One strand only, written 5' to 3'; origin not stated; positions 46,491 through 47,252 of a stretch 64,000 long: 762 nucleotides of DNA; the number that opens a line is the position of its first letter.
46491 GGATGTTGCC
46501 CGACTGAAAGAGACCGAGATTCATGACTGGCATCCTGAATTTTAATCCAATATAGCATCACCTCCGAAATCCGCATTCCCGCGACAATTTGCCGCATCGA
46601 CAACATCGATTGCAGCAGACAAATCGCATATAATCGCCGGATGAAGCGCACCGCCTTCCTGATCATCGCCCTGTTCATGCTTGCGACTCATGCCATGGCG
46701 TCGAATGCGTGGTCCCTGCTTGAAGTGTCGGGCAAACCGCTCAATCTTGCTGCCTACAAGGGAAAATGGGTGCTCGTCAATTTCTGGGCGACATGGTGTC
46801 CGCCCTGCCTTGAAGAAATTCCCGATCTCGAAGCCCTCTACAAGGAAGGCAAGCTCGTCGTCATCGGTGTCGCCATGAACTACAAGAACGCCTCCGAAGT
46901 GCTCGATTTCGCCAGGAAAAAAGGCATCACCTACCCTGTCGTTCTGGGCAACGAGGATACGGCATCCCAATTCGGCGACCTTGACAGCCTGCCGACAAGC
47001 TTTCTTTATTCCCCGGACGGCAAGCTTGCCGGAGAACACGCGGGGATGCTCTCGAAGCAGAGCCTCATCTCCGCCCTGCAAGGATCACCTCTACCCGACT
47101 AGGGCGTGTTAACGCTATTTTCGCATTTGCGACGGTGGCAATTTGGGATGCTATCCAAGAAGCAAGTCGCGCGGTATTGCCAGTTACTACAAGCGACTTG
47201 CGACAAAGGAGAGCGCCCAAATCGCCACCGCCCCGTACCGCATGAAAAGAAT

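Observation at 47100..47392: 293-bp TA-flanked inverted-repeat element inserted exactly at the junction of two convergent genes, with a three-way-junction fold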

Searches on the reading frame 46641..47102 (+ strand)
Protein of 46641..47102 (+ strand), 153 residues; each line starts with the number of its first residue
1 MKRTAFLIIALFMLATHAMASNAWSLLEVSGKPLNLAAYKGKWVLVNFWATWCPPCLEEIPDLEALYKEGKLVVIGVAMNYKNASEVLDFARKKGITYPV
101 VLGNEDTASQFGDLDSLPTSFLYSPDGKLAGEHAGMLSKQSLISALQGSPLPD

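Call 9: search_protein_families(library=pfam, proteins=[window:46641-47102:+], max_evalue=0.01)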
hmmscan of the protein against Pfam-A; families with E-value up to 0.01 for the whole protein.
window:46641-47102:+ (153 aa): 7 families
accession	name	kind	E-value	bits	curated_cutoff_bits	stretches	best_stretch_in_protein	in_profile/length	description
PF00578.27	AhpC-TSA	-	5.5e-19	68.8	26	1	25-129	9-121/124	AhpC/TSA family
PF08534.16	Redoxin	-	2.8e-17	63.3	26.6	1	28-133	15-132/148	Redoxin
PF13905.12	Thioredoxin_8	-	1.3e-07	32.3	27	1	41-128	1-93/94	Thioredoxin-like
PF00085.26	Thioredoxin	-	1.6e-07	31.7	23.5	1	41-86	18-63/103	Thioredoxin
PF13098.12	Thioredoxin_2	-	0.0005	20.8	27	1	39-144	3-102/104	Thioredoxin-like domain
PF13899.12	Thioredoxin_7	-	0.00095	19.7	27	1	36-56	12-32/83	Thioredoxin-like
PF00255.25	GSHPx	-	0.007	16.4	27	1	26-80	6-62/108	Glutathione peroxidase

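Call 10: find_encoding_contigs(protein=window:46641-47102:+, flank=3000, max_places=10)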
Protein window:46641-47102:+ (153 aa): 6 contigs read that carry it; 3 places shown.
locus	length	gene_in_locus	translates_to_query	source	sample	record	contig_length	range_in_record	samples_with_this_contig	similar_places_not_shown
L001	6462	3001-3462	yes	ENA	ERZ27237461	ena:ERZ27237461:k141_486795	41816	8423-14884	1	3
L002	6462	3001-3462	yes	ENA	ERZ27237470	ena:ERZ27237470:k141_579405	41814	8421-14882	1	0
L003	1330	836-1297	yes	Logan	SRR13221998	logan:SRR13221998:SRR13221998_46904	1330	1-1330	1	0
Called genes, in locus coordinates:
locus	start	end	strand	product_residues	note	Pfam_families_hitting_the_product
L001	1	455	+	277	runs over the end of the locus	PF00494:SQS_PSY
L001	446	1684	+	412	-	PF00070:Pyr_redox (faint), PF00890:FAD_binding_2 (weak), PF01266:DAO (weak), PF01593:Amino_oxidase, PF03486:HI0933_like (faint), PF07992:Pyr_redox_2 (weak), PF12831:FAD_oxidored (weak), PF13450:NAD_binding_8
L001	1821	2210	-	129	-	-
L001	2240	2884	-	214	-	PF12945:PilZNR, PF07238:PilZ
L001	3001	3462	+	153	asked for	PF00578:AhpC-TSA, PF08534:Redoxin, PF00085:Thioredoxin (weak), PF13098:Thioredoxin_2, PF13905:Thioredoxin_8 (weak)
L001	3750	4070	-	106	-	-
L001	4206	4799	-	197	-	PF02518:HATPase_c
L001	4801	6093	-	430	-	PF00072:Response_reg, PF13428:TPR_14 (faint), PF12895:ANAPC3 (faint), PF07719:TPR_2 (faint), PF13181:TPR_8 (faint), PF13424:TPR_12 (weak), PF13432:TPR_16 (weak), PF14559:TPR_19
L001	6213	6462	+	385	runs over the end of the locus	PF25954:Beta-barrel_RND_2, PF25990:Beta-barrel_YknX (faint), PF25967:RND-MFP_C (weak), PF25989:YknX_C (faint)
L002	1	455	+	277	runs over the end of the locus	PF00494:SQS_PSY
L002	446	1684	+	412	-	PF00070:Pyr_redox (faint), PF00890:FAD_binding_2 (weak), PF01266:DAO (weak), PF01593:Amino_oxidase, PF07992:Pyr_redox_2 (weak), PF12831:FAD_oxidored (weak), PF13450:NAD_binding_8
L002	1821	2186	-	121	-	-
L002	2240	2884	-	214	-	PF12945:PilZNR, PF07238:PilZ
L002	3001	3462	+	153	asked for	PF00578:AhpC-TSA, PF08534:Redoxin, PF00085:Thioredoxin (weak), PF13098:Thioredoxin_2, PF13905:Thioredoxin_8 (weak)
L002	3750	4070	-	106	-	-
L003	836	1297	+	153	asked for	PF00578:AhpC-TSA, PF08534:Redoxin, PF00085:Thioredoxin (weak), PF13098:Thioredoxin_2, PF13905:Thioredoxin_8 (weak)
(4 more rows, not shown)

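Call 33: find_homologous_proteins(query=window:46641-47099:+, max_evalue=1e-20)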
Query window:46641-47099:+ (153 aa): 3621 proteins with E <= 1e-20 among 5124 candidates; the best 120 are listed.
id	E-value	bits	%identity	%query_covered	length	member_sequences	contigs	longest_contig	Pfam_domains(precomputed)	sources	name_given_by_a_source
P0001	6.8e-97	339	100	100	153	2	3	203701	PF00085.27,PF08534.17,PF13905.13,PF13098.14,PF00578.28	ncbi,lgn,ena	-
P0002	2.7e-89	315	90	100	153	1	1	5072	PF00085.27,PF08534.17,PF13905.13,PF13098.14,PF00578.28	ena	-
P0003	4.7e-87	307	88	100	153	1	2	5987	PF00085.27,PF08534.17,PF13905.13,PF13098.14,PF00578.28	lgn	-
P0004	2.2e-82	292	84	100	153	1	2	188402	PF00085.27,PF08534.17,PF13905.13,PF13098.14,PF00578.28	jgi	jgi:thiol-disulfide isomerase/thioredoxin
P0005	6.1e-76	271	78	100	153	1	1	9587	PF00085.27,PF08534.17,PF13905.13,PF13098.14,PF00578.28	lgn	-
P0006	2.5e-67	243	71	100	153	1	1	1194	PF00085.27,PF08534.17,PF13905.13,PF13098.14,PF00578.28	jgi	jgi:thiol-disulfide isomerase/thioredoxin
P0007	1.4e-63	231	69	100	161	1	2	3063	PF00085.27,PF08534.17,PF13905.13,PF13098.14,PF00578.28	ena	-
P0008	1.7e-63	231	69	99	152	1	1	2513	PF00085.27,PF08534.17,PF13905.13,PF13098.14,PF00578.28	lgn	-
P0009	2.9e-56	207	65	88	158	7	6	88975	PF00085.27,PF08534.17,PF13905.13,PF13098.14,PF00578.28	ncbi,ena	-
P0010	3.3e-56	207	65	89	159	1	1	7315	PF00085.27,PF08534.17,PF13905.13,PF13098.14,PF02630.21,PF00578.28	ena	-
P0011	1.1e-55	205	59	99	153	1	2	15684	PF00085.27,PF08534.17,PF13905.13,PF13098.14,PF00578.28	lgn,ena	-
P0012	5.1e-55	203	60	97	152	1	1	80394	PF08534.17,PF13905.13,PF13098.14,PF00578.28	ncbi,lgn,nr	ncbi:MAG: TlpA family protein disulfide reductase [Burkholderiales bacterium]|nr:TlpA family protein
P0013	7.6e-55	203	59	95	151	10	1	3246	PF00085.27,PF08534.17,PF13905.13,PF13098.14,PF00578.28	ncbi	ncbi:MAG: TlpA family protein disulfide reductase [Burkholderiales bacterium]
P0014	1.4e-54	202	63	88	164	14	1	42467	PF00085.27,PF08534.17,PF13098.14,PF00578.28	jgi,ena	-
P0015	1.9e-54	201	63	88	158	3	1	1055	PF00085.27,PF08534.17,PF13905.13,PF00578.28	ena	-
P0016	3.0e-54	201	59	100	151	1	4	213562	PF00085.27,PF08534.17,PF00578.28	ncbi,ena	-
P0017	3.8e-54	200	58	96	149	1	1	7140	PF00085.27,PF08534.17,PF13905.13,PF13098.14,PF00578.28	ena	-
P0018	4.3e-54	200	62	93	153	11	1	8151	PF00085.27,PF08534.17,PF13905.13,PF13098.14,PF00578.28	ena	-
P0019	4.3e-54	200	60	84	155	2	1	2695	PF00085.27,PF08534.17,PF13098.14,PF00578.28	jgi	jgi:thiol-disulfide isomerase/thioredoxin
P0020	8.1e-53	196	61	93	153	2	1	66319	PF00085.27,PF08534.17,PF13905.13,PF13098.14,PF00578.28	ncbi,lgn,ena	-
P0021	2.9e-52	194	58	99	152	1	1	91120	PF00085.27,PF08534.17,PF13905.13,PF13098.14,PF00578.28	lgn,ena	-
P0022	3.9e-50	187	58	97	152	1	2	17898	PF00085.27,PF08534.17,PF13905.13,PF13098.14,PF00578.28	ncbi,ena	-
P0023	4.0e-50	187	60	97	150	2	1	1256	PF00085.27,PF08534.17,PF13905.13,PF13098.14,PF00578.28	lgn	-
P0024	5.5e-50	187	55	94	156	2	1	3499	PF00085.27,PF08534.17,PF13098.14,PF00578.28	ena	-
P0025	1.8e-49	185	61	91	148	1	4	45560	PF00085.27,PF08534.17,PF13905.13,PF13098.14,PF00578.28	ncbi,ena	-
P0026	3.1e-49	184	60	91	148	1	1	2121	PF00085.27,PF08534.17,PF13905.13,PF13098.14,PF00578.28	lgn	-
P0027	3.7e-49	184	57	97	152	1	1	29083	PF00085.27,PF08534.17,PF13905.13,PF13098.14,PF00578.28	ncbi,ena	-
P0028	4.8e-49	184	55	95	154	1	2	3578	PF00085.27,PF08534.17,PF13905.13,PF13098.14,PF00578.28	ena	-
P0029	6.9e-49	183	57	97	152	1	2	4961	PF00085.27,PF08534.17,PF13905.13,PF13098.14,PF02630.21,PF00578.28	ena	-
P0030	7.3e-49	183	52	100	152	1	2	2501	PF00085.27,PF08534.17,PF13905.13,PF13098.14,PF00578.28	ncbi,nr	ncbi:MAG TPA: TlpA disulfide reductase family protein [Burkholderiales bacterium]|nr:TlpA disulfide 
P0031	8.2e-49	183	57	97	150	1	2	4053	PF08534.17,PF13905.13,PF00578.28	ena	-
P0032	9.3e-49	183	57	97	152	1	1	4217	PF00085.27,PF08534.17,PF13905.13,PF13098.14,PF02630.21,PF00578.28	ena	-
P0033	8.7e-48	180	60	82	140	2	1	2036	PF00085.27,PF08534.17,PF13905.13,PF13098.14,PF00578.28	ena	-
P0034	1.4e-47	179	56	97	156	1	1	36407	PF00085.27,PF08534.17,PF13098.14,PF00578.28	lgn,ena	-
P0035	1.2e-45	173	58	84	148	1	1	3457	PF00085.27,PF08534.17,PF13905.13,PF13098.14,PF00578.28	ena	-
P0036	3.5e-45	171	54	94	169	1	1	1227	PF00085.27,PF08534.17,PF13905.13,PF13098.14,PF00578.28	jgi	jgi:thiol-disulfide isomerase/thioredoxin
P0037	6.7e-45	170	58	80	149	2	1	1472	PF00085.27,PF08534.17,PF00255.26,PF13905.13,PF13098.14,PF00578.28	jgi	jgi:thiol-disulfide isomerase/thioredoxin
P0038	8.9e-45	170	51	93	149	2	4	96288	PF00085.27,PF08534.17,PF13905.13,PF13098.14,PF00578.28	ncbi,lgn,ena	-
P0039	1.4e-44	169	52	96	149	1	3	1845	PF00085.27,PF08534.17,PF13905.13,PF13098.14,PF00578.28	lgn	-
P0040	1.9e-44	169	58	85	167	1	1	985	PF00085.27,PF08534.17,PF13905.13,PF13098.14,PF00578.28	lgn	-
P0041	1.5e-43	166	54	90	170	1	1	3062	PF00085.27,PF08534.17,PF13905.13,PF13098.14,PF00578.28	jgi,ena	-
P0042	2.7e-43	165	51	97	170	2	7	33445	PF00085.27,PF08534.17,PF13905.13,PF13098.14,PF00578.28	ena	-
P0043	2.7e-43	165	56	83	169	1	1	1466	PF00085.27,PF08534.17,PF13098.14,PF00578.28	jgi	jgi:thiol-disulfide isomerase/thioredoxin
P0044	4.1e-43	165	52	99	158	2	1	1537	PF00085.27,PF08534.17,PF13905.13,PF13098.14,PF00578.28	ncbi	-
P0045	4.2e-43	165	52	97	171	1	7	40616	PF00085.27,PF08534.17,PF13905.13,PF13098.14,PF00578.28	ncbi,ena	-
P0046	4.7e-43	164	57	82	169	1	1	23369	PF00085.27,PF08534.17,PF13905.13,PF13098.14,PF00578.28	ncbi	-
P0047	5.2e-43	164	53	85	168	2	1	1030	PF00085.27,PF08534.17,PF13905.13,PF13098.14,PF00578.28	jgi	-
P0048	8.0e-43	164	53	96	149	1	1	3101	PF00085.27,PF08534.17,PF13098.14,PF00578.28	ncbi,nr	ncbi:MAG TPA: TlpA disulfide reductase family protein [Burkholderiales bacterium]|nr:TlpA disulfide 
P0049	1.0e-42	163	50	98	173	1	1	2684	PF00085.27,PF08534.17,PF13905.13,PF13098.14,PF00578.28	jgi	-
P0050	1.0e-42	163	50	95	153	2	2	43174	PF00085.27,PF08534.17,PF13905.13,PF13098.14,PF00578.28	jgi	jgi:thiol-disulfide isomerase/thioredoxin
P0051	1.1e-42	163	49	98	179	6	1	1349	PF00085.27,PF08534.17,PF13905.13,PF13098.14,PF00578.28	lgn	-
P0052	1.3e-42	163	52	94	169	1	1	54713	PF00085.27,PF08534.17,PF13905.13,PF13098.14,PF00578.28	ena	-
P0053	1.4e-42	163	54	93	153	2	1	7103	PF00085.27,PF08534.17,PF13905.13,PF13098.14,PF00578.28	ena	-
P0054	1.4e-42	163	54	90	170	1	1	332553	PF00085.27,PF08534.17,PF13905.13,PF13098.14,PF00578.28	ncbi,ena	-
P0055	1.4e-42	163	54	90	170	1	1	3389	PF00085.27,PF08534.17,PF13905.13,PF13098.14,PF00578.28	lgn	-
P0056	1.7e-42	163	55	83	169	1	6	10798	PF00085.27,PF08534.17,PF13905.13,PF13098.14,PF00578.28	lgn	-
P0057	1.7e-42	163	52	92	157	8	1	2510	PF00085.27,PF08534.17,PF13905.13,PF13098.14,PF02630.21,PF00578.28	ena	-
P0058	1.9e-42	162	54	90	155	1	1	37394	PF00085.27,PF08534.17,PF13905.13,PF13098.14,PF02630.21,PF00578.28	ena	-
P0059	3.4e-42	162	52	97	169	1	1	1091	PF00085.27,PF08534.17,PF13905.13,PF13098.14,PF00578.28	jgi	jgi:thiol-disulfide isomerase/thioredoxin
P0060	3.5e-42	162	52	95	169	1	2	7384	PF00085.27,PF08534.17,PF13098.14,PF00578.28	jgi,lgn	-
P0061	3.6e-42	162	50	98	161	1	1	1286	PF00085.27,PF08534.17,PF13905.13,PF13098.14,PF00578.28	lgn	-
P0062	4.5e-42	161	52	93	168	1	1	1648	PF00085.27,PF08534.17,PF13905.13,PF13098.14,PF00578.28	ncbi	-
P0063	4.5e-42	161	48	96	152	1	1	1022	PF00085.27,PF08534.17,PF13905.13,PF13098.14,PF00578.28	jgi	jgi:thiol-disulfide isomerase/thioredoxin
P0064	4.6e-42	161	56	86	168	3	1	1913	PF00085.27,PF08534.17,PF13905.13,PF13098.14,PF00578.28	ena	-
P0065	5.1e-42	161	50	96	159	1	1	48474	PF00085.27,PF08534.17,PF13905.13,PF13098.14,PF00578.28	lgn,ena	-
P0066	5.3e-42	161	54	86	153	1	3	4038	PF00085.27,PF08534.17,PF13905.13,PF00578.28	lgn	-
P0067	5.7e-42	161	55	83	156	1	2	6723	PF00085.27,PF08534.17,PF13905.13,PF13098.14,PF00578.28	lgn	-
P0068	5.8e-42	161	59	75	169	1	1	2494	PF00085.27,PF08534.17,PF13905.13,PF13098.14,PF00578.28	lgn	-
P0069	6.4e-42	161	53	88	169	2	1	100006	PF00085.27,PF08534.17,PF13098.14,PF00578.28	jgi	jgi:thiol-disulfide isomerase/thioredoxin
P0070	6.9e-42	161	49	97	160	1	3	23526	PF00085.27,PF08534.17,PF13905.13,PF13098.14,PF00578.28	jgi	jgi:thiol-disulfide isomerase/thioredoxin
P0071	7.1e-42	161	51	97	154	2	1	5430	PF00085.27,PF08534.17,PF13905.13,PF13098.14,PF00578.28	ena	-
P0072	7.3e-42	161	50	98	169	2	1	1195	PF00085.27,PF08534.17,PF13905.13,PF13098.14,PF00578.28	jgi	jgi:thiol-disulfide isomerase/thioredoxin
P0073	7.5e-42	160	54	89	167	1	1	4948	PF00085.27,PF08534.17,PF13905.13,PF13098.14,PF00578.28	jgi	jgi:thiol-disulfide isomerase/thioredoxin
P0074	7.6e-42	160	50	97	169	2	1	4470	PF00085.27,PF08534.17,PF13905.13,PF13098.14,PF00578.28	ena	-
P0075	7.7e-42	160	52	95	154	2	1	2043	PF00085.27,PF08534.17,PF13905.13,PF13098.14,PF00578.28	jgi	jgi:thiol-disulfide isomerase/thioredoxin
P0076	7.8e-42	160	54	83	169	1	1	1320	PF00085.27,PF08534.17,PF13905.13,PF13098.14,PF00578.28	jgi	jgi:thiol-disulfide isomerase/thioredoxin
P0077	8.3e-42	160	53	83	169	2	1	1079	PF00085.27,PF08534.17,PF13905.13,PF13098.14,PF00578.28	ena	-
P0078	8.4e-42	160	53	95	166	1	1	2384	PF00085.27,PF08534.17,PF13905.13,PF13098.14,PF00578.28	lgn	-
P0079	9.1e-42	160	51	95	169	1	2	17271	PF00085.27,PF08534.17,PF13905.13,PF13098.14,PF00578.28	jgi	jgi:thiol-disulfide isomerase/thioredoxin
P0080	1.1e-41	160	51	94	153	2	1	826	PF00085.27,PF08534.17,PF13905.13,PF13098.14,PF00578.28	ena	-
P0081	1.1e-41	160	57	79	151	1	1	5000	PF00085.27,PF08534.17,PF13905.13,PF13098.14,PF00578.28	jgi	jgi:thiol-disulfide isomerase/thioredoxin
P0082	1.2e-41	160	53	91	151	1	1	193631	PF00085.27,PF08534.17,PF13905.13,PF13098.14,PF00578.28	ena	-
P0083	1.3e-41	160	52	90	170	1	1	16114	PF00085.27,PF08534.17,PF13905.13,PF13098.14,PF00578.28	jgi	jgi:thiol-disulfide isomerase/thioredoxin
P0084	1.4e-41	160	53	80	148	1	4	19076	PF00085.27,PF08534.17,PF13905.13,PF13098.14,PF02630.21,PF00578.28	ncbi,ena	-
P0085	1.7e-41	159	51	97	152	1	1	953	PF00085.27,PF08534.17,PF13905.13,PF13098.14,PF00578.28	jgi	jgi:thiol-disulfide isomerase/thioredoxin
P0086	1.7e-41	159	56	80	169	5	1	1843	PF00085.27,PF08534.17,PF13905.13,PF13098.14,PF00578.28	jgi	-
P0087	1.8e-41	159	55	85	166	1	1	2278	PF00085.27,PF08534.17,PF13905.13,PF00578.28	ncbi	-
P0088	1.8e-41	159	52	90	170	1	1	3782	PF00085.27,PF08534.17,PF13905.13,PF13098.14,PF00578.28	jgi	jgi:thiol-disulfide isomerase/thioredoxin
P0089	1.9e-41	159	53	83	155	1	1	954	PF00085.27,PF08534.17,PF13905.13,PF13098.14,PF00578.28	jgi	jgi:thiol-disulfide isomerase/thioredoxin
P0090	1.9e-41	159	53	80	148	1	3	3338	PF00085.27,PF08534.17,PF13905.13,PF13098.14,PF02630.21,PF00578.28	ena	-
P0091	2.0e-41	159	53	86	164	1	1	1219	PF00085.27,PF08534.17,PF13905.13,PF13098.14,PF00578.28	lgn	-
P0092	2.0e-41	159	55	86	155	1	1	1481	PF00085.27,PF08534.17,PF13905.13,PF13098.14,PF00578.28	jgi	jgi:thiol-disulfide isomerase/thioredoxin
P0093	2.3e-41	159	49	97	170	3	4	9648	PF00085.27,PF08534.17,PF13905.13,PF13098.14,PF00578.28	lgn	-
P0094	2.4e-41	159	50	91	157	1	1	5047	PF00085.27,PF08534.17,PF13905.13,PF13098.14,PF00578.28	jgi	-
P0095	2.4e-41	159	52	91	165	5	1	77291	PF00085.27,PF08534.17,PF13905.13,PF13098.14,PF00578.28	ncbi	ncbi:MAG: TlpA disulfide reductase family protein [Thiobacillaceae bacterium]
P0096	2.5e-41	159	50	91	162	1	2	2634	PF00085.27,PF08534.17,PF13905.13,PF13098.14,PF00578.28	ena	-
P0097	2.5e-41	159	49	91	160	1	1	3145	PF00085.27,PF08534.17,PF13905.13,PF13098.14,PF02630.21,PF00578.28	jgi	jgi:thiol-disulfide isomerase/thioredoxin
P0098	2.7e-41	159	49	91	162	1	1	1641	PF00085.27,PF08534.17,PF13905.13,PF13098.14,PF02630.21,PF00578.28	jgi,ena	-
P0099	2.7e-41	159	50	91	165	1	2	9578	PF00085.27,PF08534.17,PF13905.13,PF13098.14,PF00578.28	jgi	jgi:thiol-disulfide isomerase/thioredoxin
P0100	2.7e-41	159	52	91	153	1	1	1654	PF00085.27,PF08534.17,PF13905.13,PF13098.14,PF00578.28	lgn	-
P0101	2.8e-41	159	51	90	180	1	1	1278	PF00085.27,PF08534.17,PF13905.13,PF13098.14,PF00578.28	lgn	-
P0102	2.9e-41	159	55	83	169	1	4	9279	PF00085.27,PF08534.17,PF13905.13,PF13098.14,PF00578.28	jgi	jgi:thiol-disulfide isomerase/thioredoxin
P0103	3.0e-41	159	52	92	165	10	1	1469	PF00085.27,PF08534.17,PF13905.13,PF13098.14,PF02630.21,PF00578.28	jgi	jgi:thiol-disulfide isomerase/thioredoxin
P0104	3.1e-41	158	54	82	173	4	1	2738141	PF00085.27,PF08534.17,PF13905.13,PF13098.14,PF00578.28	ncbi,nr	ncbi:TlpA disulfide reductase family protein [Sideroxyarcus emersonii]|nr:TlpA disulfide reductase f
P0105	3.3e-41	158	50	98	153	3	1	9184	PF00085.27,PF08534.17,PF13905.13,PF13098.14,PF00578.28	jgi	jgi:thiol-disulfide isomerase/thioredoxin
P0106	3.5e-41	158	49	97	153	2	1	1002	PF00085.27,PF08534.17,PF13905.13,PF13098.14,PF00578.28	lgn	-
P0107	3.6e-41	158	53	90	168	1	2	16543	PF00085.27,PF08534.17,PF13905.13,PF13098.14,PF00578.28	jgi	-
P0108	3.7e-41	158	53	90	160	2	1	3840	PF00085.27,PF08534.17,PF13905.13,PF13098.14,PF00578.28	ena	-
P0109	3.7e-41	158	49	91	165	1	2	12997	PF00085.27,PF08534.17,PF13905.13,PF13098.14,PF00578.28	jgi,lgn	jgi:thiol-disulfide isomerase/thioredoxin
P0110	3.9e-41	158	51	90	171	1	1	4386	PF00085.27,PF08534.17,PF13905.13,PF13098.14,PF00578.28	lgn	-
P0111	4.1e-41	158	55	86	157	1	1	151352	PF00085.27,PF08534.17,PF13905.13,PF13098.14,PF02630.21,PF00578.28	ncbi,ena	-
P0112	4.4e-41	158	51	97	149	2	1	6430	PF00085.27,PF08534.17,PF13905.13,PF13098.14,PF00578.28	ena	-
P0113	4.5e-41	158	49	97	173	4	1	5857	PF00085.27,PF08534.17,PF13905.13,PF13098.14,PF00578.28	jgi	jgi:thiol-disulfide isomerase/thioredoxin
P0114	4.6e-41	158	50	95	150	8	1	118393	PF00085.27,PF08534.17,PF13905.13,PF13098.14,PF00578.28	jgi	jgi:thiol-disulfide isomerase/thioredoxin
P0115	4.7e-41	158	51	94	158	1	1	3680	PF00085.27,PF08534.17,PF13905.13,PF13098.14,PF02630.21,PF00578.28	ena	-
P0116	4.8e-41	158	52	92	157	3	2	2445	PF00085.27,PF08534.17,PF13905.13,PF13098.14,PF02630.21,PF00578.28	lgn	-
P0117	4.8e-41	158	53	89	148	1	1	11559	PF00085.27,PF08534.17,PF13905.13,PF13098.14,PF02630.21,PF00578.28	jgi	jgi:thiol-disulfide isomerase/thioredoxin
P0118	5.3e-41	158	50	97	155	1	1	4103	PF00085.27,PF08534.17,PF13098.14,PF00578.28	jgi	jgi:thiol-disulfide isomerase/thioredoxin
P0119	5.4e-41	158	53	88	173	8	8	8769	PF00085.27,PF08534.17,PF13905.13,PF13098.14,PF00578.28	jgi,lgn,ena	jgi:thiol-disulfide isomerase/thioredoxin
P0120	5.6e-41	158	51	88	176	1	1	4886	PF00085.27,PF08534.17,PF13905.13,PF13098.14,PF00578.28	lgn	-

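Call 34: find_encoding_contigs(protein=P0002, flank=2500, max_places=3)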
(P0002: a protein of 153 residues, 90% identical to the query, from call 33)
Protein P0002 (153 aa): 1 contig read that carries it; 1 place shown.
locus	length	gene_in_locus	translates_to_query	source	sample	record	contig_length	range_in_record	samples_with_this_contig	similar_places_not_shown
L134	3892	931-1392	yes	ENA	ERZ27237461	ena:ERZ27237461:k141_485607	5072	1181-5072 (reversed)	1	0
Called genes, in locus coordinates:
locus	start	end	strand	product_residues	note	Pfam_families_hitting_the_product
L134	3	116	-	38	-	?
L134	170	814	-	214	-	PF12945:PilZNR, PF07238:PilZ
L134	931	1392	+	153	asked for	PF00578:AhpC-TSA, PF08534:Redoxin, PF00085:Thioredoxin (faint), PF13098:Thioredoxin_2, PF13905:Thioredoxin_8 (weak)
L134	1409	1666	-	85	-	-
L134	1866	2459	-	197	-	PF02518:HATPase_c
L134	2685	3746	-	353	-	PF00072:Response_reg, PF13428:TPR_14 (faint), PF00515:TPR_1 (faint), PF07719:TPR_2 (faint), PF13181:TPR_8 (faint), PF13432:TPR_16 (faint), PF13424:TPR_12 (weak), PF14559:TPR_19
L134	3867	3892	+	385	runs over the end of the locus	PF25954:Beta-barrel_RND_2 (weak), PF25990:Beta-barrel_YknX (faint), PF25967:RND-MFP_C (weak), PF25989:YknX_C (weak)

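Call 35: find_encoding_contigs(protein=P0003, flank=2500, max_places=3)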
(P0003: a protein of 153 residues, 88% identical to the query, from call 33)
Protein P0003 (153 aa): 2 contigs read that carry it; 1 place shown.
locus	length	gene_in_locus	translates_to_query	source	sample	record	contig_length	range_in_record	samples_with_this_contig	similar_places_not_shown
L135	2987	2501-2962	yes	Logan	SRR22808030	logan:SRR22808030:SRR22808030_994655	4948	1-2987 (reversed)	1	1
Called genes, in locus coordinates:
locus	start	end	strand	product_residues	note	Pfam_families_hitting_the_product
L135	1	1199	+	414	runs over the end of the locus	PF00070:Pyr_redox (faint), PF01266:DAO (weak), PF01593:Amino_oxidase, PF12831:FAD_oxidored (weak), PF13450:NAD_binding_8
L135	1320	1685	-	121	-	-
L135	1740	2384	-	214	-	PF12945:PilZNR, PF07238:PilZ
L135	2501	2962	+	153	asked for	PF00578:AhpC-TSA, PF08534:Redoxin, PF00085:Thioredoxin (weak), PF13098:Thioredoxin_2 (weak), PF13905:Thioredoxin_8 (weak)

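Call 36: find_encoding_contigs(protein=P0004, flank=2500, max_places=3)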
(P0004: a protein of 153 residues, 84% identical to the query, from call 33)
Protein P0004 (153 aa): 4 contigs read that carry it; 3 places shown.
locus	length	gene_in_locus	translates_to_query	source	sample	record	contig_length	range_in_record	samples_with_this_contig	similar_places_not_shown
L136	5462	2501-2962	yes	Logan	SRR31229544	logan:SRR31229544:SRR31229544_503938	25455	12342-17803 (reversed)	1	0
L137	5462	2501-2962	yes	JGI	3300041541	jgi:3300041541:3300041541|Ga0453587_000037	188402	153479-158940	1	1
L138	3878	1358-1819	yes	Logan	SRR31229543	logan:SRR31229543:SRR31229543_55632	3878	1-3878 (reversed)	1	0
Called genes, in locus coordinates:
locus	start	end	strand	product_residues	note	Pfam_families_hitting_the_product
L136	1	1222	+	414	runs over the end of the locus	PF00890:FAD_binding_2 (faint), PF01266:DAO (weak), PF01593:Amino_oxidase, PF07992:Pyr_redox_2 (weak), PF12831:FAD_oxidored (weak), PF13450:NAD_binding_8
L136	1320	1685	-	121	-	-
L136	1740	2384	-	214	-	PF12945:PilZNR, PF07238:PilZ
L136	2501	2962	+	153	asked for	PF08534:Redoxin, PF00578:AhpC-TSA, PF00085:Thioredoxin (weak), PF13098:Thioredoxin_2 (weak), PF13905:Thioredoxin_8 (weak)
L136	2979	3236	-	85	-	-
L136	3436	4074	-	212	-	PF02518:HATPase_c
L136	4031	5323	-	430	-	PF00072:Response_reg, PF13428:TPR_14 (faint), PF12895:ANAPC3 (faint), PF07719:TPR_2 (faint), PF13181:TPR_8 (faint), PF13432:TPR_16 (faint), PF13424:TPR_12 (weak), PF14559:TPR_19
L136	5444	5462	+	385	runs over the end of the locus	PF25967:RND-MFP_C (faint), PF25954:Beta-barrel_RND_2 (weak)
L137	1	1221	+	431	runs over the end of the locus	PF00890:FAD_binding_2 (faint), PF01266:DAO (weak), PF07992:Pyr_redox_2 (weak), PF12831:FAD_oxidored (weak), PF13450:NAD_binding_8, PF01593:Amino_oxidase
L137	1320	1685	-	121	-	-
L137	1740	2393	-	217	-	PF12945:PilZNR, PF07238:PilZ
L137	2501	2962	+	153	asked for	PF08534:Redoxin, PF00578:AhpC-TSA, PF00085:Thioredoxin (weak), PF13098:Thioredoxin_2 (weak), PF13905:Thioredoxin_8 (weak)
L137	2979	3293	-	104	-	-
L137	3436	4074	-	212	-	PF02518:HATPase_c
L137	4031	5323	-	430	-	PF00072:Response_reg, PF13428:TPR_14 (faint), PF12895:ANAPC3 (faint), PF07719:TPR_2 (faint), PF13181:TPR_8 (faint), PF13432:TPR_16 (faint), PF13424:TPR_12, PF14559:TPR_19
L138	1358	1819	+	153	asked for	PF08534:Redoxin, PF00578:AhpC-TSA, PF00085:Thioredoxin (weak), PF13098:Thioredoxin_2 (weak), PF13905:Thioredoxin_8 (weak)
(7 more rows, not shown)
